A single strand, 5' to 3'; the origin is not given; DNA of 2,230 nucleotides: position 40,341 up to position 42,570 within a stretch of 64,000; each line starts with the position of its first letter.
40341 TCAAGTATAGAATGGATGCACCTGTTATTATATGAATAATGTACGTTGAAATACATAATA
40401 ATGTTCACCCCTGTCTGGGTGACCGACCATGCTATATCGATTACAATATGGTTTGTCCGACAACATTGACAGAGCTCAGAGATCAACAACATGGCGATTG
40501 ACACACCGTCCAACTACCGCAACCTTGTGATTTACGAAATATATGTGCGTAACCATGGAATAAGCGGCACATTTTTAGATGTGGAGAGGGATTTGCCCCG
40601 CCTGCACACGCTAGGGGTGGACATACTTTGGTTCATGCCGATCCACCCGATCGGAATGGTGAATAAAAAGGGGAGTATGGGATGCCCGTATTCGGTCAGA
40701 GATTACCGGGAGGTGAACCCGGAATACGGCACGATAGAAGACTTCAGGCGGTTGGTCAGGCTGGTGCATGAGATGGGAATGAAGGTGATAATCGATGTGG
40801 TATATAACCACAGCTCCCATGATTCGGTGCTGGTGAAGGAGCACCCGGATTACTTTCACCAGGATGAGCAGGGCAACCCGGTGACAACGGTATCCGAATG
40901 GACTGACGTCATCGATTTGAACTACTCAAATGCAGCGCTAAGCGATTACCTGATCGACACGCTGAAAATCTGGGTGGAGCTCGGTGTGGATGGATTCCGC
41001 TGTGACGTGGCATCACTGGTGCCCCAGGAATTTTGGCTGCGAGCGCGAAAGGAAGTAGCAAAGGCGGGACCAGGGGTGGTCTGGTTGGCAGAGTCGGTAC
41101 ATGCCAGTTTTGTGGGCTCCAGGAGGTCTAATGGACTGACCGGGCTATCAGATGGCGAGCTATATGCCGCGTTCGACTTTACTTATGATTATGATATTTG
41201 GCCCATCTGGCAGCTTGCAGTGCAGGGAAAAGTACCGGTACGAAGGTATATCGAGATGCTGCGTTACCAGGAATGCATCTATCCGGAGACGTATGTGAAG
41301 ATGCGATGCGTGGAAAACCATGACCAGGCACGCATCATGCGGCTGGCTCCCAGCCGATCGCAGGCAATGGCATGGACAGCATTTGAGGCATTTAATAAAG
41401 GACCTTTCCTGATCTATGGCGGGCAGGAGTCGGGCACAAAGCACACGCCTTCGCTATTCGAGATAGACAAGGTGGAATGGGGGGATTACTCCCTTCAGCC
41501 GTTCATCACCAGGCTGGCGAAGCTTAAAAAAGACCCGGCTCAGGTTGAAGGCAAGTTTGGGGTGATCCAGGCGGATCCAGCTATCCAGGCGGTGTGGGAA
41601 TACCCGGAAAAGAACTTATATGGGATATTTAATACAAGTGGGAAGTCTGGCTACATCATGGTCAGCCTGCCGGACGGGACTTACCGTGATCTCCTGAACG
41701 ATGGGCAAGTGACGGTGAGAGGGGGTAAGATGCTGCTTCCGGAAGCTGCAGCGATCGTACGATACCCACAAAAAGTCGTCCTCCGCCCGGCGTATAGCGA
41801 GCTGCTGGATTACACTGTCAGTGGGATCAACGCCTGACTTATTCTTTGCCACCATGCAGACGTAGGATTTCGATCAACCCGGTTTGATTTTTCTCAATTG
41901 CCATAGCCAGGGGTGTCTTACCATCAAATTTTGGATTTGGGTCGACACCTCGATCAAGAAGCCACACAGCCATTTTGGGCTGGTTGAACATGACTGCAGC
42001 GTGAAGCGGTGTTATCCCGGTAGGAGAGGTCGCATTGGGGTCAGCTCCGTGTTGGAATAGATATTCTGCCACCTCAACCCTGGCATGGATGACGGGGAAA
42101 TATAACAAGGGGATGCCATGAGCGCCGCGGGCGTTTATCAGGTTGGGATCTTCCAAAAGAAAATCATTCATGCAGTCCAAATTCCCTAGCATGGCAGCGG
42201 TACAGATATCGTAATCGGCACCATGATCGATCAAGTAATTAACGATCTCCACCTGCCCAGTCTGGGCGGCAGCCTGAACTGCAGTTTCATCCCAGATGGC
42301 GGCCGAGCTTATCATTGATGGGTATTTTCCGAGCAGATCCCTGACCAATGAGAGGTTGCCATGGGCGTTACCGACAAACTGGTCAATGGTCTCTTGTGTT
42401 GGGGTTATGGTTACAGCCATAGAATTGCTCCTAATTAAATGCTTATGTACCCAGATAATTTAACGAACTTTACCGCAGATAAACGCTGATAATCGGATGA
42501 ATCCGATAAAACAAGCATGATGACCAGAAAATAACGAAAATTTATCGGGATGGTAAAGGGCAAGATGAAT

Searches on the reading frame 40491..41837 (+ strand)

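Call 9: search_protein_families(library=pfam, proteins=[window:40491-41837:+], max_evalue=0.01)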
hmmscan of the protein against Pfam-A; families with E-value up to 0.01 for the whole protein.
window:40491-41837:+ (448 aa): 4 families
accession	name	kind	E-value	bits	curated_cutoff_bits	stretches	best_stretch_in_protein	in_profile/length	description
PF00128.31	Alpha-amylase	-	2.2e-33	116.6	22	1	26-371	16-392/446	Alpha amylase, catalytic domain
PF18612.7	Bac_A_amyl_C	-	4.2e-11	42.8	25.9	1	365-416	11-62/69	Bacterial Alpha amylase C-terminal domain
PF14701.12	hDGE_amylase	-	1.3e-08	34.8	27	1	29-121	22-116/439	Glycogen debranching enzyme, glucanotransferase domain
PF13200.12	DUF4015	-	0.0018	17.9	27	1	58-170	36-142/313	Putative glycosyl hydrolase domain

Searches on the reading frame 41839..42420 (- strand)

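Call 9: search_protein_families(library=pfam, proteins=[window:41839-42420:-], max_evalue=0.01)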
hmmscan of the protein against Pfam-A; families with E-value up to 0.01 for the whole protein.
window:41839-42420:- (193 aa): 6 families
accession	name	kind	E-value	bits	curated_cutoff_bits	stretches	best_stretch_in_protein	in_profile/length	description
PF00023.36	Ank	-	1.6e-23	81.9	21.1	2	135-162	2-29/33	Ankyrin repeat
PF12796.13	Ank_2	-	1.3e-22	80.6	27.3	2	116-187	11-80/90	Ankyrin repeats (3 copies)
PF13606.12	Ank_3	-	1e-20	71.7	22.3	1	135-162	2-29/30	Ankyrin repeat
PF13637.12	Ank_4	-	3.8e-20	71.9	22.7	2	111-155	6-50/50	Ankyrin repeats (many copies)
PF13857.12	Ank_5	-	5.3e-12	46.2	27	1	123-174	3-56/56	Ankyrin repeats (many copies)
PF24521.3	Ank_KRIT1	-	0.0018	18.4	80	0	43-68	45-70/149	KRIT1 ankyrin-repeats domain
